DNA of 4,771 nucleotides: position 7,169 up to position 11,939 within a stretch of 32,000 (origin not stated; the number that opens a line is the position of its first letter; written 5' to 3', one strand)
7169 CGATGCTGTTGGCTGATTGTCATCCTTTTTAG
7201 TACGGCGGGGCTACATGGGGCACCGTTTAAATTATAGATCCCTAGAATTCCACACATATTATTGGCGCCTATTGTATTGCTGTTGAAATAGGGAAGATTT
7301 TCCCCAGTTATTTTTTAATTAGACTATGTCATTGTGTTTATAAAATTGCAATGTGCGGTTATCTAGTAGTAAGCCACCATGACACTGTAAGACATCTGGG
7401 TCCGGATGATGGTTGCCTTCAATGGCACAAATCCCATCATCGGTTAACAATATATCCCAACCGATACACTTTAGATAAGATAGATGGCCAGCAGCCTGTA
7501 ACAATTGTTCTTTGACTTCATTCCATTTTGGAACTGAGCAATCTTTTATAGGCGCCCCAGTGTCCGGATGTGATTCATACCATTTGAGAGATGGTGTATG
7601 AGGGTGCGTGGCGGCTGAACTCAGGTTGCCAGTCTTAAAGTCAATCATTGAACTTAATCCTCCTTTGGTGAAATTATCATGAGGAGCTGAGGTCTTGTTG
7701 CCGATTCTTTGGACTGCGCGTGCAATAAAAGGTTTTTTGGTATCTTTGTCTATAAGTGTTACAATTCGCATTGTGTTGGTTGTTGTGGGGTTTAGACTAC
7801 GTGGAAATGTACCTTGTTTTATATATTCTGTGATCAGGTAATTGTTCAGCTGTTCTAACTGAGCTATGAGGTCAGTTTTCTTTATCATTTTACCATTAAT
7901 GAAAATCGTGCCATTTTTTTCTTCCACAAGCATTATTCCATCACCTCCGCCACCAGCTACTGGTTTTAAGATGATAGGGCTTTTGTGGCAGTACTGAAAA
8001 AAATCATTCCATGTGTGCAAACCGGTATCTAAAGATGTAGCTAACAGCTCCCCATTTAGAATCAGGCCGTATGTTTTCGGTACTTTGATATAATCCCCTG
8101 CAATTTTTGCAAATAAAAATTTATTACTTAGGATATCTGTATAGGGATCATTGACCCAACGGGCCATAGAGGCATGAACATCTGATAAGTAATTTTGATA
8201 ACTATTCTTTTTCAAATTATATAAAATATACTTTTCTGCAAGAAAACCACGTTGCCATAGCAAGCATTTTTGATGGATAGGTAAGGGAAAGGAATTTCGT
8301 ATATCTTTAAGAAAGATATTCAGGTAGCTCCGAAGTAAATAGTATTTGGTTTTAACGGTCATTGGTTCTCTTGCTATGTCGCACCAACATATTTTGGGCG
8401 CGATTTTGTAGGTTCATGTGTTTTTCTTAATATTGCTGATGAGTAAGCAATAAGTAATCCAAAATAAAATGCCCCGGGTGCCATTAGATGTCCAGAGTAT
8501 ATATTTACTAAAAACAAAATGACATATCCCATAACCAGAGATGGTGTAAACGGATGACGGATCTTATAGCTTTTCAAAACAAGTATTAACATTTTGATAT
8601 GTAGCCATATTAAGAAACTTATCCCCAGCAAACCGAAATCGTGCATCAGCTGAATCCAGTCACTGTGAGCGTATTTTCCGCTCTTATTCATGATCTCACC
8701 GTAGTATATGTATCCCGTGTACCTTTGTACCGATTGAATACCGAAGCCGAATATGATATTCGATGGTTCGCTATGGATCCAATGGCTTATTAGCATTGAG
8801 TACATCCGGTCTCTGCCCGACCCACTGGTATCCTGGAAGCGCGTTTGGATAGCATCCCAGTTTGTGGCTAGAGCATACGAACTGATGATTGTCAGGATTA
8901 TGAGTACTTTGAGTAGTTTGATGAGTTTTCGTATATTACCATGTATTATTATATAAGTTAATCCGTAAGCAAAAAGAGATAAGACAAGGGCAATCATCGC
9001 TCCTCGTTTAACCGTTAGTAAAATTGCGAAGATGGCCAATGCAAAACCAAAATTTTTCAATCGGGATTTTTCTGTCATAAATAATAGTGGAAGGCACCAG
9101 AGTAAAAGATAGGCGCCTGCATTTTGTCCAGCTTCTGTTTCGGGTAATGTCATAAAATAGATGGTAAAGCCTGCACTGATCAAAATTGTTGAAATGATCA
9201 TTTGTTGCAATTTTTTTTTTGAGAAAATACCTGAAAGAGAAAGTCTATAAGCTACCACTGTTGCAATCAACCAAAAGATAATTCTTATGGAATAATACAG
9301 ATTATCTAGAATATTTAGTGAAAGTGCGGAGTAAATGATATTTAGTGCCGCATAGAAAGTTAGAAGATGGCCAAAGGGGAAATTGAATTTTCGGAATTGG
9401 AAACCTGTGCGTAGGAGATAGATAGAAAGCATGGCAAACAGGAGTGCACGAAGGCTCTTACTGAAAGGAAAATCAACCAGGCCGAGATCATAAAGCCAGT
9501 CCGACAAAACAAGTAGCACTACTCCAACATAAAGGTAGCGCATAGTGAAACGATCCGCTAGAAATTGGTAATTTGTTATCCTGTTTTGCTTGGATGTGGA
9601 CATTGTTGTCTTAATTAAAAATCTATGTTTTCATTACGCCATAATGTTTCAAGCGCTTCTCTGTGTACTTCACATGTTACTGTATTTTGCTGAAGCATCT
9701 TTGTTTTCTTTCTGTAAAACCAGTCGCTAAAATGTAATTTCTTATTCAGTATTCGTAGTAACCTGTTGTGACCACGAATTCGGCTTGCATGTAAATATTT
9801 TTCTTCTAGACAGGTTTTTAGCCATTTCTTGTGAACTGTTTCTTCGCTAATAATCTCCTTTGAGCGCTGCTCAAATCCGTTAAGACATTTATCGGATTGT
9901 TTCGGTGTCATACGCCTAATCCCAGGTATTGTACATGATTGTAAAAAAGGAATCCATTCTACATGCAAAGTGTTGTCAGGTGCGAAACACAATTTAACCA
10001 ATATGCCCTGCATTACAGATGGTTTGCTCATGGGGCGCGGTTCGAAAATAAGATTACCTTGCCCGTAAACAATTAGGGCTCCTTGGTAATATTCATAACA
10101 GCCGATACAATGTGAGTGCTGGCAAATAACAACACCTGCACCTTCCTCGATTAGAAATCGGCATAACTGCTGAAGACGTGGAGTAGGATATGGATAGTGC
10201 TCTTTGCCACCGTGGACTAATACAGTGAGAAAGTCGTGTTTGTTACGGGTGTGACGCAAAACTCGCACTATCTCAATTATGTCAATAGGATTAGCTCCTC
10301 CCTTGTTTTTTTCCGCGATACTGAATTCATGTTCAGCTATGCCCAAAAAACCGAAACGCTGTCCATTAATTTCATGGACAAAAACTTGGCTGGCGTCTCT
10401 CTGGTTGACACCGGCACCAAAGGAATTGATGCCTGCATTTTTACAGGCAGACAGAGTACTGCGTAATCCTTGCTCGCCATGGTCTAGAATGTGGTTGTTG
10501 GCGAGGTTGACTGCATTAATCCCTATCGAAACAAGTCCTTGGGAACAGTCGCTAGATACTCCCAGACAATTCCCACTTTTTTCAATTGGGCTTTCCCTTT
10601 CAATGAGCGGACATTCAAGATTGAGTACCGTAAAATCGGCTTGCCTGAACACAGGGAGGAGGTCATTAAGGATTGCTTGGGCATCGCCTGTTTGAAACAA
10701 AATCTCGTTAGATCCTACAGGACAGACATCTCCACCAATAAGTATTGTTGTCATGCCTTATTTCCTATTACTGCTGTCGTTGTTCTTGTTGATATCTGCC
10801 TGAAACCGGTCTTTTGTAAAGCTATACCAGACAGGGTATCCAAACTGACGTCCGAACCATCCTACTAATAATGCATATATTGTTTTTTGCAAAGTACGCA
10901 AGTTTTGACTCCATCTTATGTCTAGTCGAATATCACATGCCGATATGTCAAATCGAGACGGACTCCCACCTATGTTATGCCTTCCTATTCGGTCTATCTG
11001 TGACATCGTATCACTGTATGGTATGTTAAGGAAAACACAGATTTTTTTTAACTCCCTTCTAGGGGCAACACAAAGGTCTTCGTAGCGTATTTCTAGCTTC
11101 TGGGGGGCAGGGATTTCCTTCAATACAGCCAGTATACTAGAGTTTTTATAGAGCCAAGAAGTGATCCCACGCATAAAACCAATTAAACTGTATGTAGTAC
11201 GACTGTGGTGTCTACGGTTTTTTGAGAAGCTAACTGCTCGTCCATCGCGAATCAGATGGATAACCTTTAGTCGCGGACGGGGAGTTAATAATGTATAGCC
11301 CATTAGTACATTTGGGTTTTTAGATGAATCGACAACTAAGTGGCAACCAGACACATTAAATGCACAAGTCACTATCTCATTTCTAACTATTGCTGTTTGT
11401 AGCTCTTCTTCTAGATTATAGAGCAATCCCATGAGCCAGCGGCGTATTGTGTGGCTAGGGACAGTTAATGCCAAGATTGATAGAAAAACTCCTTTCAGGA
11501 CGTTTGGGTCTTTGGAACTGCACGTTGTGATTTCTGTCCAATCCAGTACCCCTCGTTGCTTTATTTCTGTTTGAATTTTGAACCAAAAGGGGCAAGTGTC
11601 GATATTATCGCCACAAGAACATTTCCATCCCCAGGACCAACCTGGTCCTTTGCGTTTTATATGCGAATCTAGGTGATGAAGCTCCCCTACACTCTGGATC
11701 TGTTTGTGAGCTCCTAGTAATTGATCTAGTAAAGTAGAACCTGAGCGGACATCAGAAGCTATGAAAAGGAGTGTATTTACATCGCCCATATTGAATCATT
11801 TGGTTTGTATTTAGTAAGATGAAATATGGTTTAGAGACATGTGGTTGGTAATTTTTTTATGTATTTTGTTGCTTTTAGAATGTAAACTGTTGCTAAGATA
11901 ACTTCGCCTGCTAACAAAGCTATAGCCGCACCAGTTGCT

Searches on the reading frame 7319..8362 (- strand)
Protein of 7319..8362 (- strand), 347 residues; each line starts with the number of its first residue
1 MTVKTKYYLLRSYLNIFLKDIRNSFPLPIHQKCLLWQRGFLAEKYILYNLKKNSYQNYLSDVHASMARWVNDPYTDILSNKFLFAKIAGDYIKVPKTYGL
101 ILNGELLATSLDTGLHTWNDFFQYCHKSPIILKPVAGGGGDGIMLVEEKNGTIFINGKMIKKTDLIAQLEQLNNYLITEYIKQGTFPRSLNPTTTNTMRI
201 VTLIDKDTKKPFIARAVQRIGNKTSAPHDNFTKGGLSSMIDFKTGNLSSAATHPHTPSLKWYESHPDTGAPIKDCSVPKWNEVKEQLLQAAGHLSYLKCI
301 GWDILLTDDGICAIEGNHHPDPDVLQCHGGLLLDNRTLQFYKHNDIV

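Call 8: search_protein_families(library=pfam, proteins=[window:7319-8362:-], max_evalue=0.01)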
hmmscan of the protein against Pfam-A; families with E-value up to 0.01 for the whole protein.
window:7319-8362:- (347 aa): 3 families
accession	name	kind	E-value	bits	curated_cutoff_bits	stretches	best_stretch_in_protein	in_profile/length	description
PF14397.11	ATPgrasp_ST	-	1.4e-43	149.5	31.4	1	68-336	8-272/278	Sugar-transfer associated ATP-grasp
PF14398.11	ATPgrasp_YheCD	-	0.0021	17.8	26.8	1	127-178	48-101/255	YheC/D like ATP-grasp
PF02655.19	ATP-grasp_3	-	0.0055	17.2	23.2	0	127-156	31-60/160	ATP-grasp domain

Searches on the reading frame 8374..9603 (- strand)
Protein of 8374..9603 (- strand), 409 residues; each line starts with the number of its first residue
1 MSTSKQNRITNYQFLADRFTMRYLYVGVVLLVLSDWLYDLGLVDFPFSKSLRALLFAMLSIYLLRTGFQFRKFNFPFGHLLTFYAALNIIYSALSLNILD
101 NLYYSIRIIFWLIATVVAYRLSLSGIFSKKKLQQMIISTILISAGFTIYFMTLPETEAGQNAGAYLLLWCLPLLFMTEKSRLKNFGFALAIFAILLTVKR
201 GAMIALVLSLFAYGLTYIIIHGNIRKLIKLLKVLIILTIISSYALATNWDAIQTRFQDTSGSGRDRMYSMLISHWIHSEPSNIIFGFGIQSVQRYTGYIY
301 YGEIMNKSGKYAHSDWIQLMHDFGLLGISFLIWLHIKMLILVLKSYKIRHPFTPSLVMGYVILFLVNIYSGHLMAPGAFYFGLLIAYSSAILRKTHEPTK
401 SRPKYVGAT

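Call 8: search_protein_families(library=pfam, proteins=[window:8374-9603:-], max_evalue=0.01)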
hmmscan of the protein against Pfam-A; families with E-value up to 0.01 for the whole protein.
window:8374-9603:- (409 aa): 1 family
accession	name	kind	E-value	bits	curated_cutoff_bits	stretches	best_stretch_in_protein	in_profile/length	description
PF04932.20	Wzy_C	-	5.6e-11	42.9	31.7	1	186-331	2-148/149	O-Antigen ligase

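Call 10: search_protein_families(library=ncbifam, proteins=[window:8374-9603:-], max_evalue=0.001)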
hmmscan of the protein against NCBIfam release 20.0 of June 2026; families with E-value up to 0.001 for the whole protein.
window:8374-9603:- (409 aa): 0 families

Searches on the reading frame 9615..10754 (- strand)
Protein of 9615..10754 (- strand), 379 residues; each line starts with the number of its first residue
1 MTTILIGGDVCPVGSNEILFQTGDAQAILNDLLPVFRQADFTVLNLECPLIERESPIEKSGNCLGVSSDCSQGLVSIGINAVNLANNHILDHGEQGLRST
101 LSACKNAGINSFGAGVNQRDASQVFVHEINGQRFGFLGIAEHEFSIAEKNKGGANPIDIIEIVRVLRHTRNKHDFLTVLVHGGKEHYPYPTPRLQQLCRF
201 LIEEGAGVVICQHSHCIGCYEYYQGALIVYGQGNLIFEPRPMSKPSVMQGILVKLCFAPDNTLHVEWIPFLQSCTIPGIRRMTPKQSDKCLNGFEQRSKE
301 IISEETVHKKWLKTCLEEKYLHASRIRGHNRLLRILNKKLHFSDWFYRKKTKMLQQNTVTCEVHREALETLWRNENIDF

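Call 8: search_protein_families(library=pfam, proteins=[window:9615-10754:-], max_evalue=0.01)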
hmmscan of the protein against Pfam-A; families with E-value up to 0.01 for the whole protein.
window:9615-10754:- (379 aa): 1 family
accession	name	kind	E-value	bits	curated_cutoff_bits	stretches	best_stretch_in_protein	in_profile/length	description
PF09587.15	PGA_cap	-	1.3e-49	169.4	27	1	3-238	1-254/255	Bacterial capsule synthesis protein PGA_cap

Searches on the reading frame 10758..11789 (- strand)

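Call 8: search_protein_families(library=pfam, proteins=[window:10758-11789:-], max_evalue=0.01)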
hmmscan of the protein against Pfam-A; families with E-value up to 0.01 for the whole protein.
window:10758-11789:- (343 aa): 2 families
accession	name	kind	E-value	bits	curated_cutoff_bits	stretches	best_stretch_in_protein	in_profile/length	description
PF13469.12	Sulfotransfer_3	-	6.4e-21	76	27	1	9-260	3-216/216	Sulfotransferase family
PF00685.33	Sulfotransfer_1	-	1e-09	38.6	22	1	8-268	4-191/255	Sulfotransferase domain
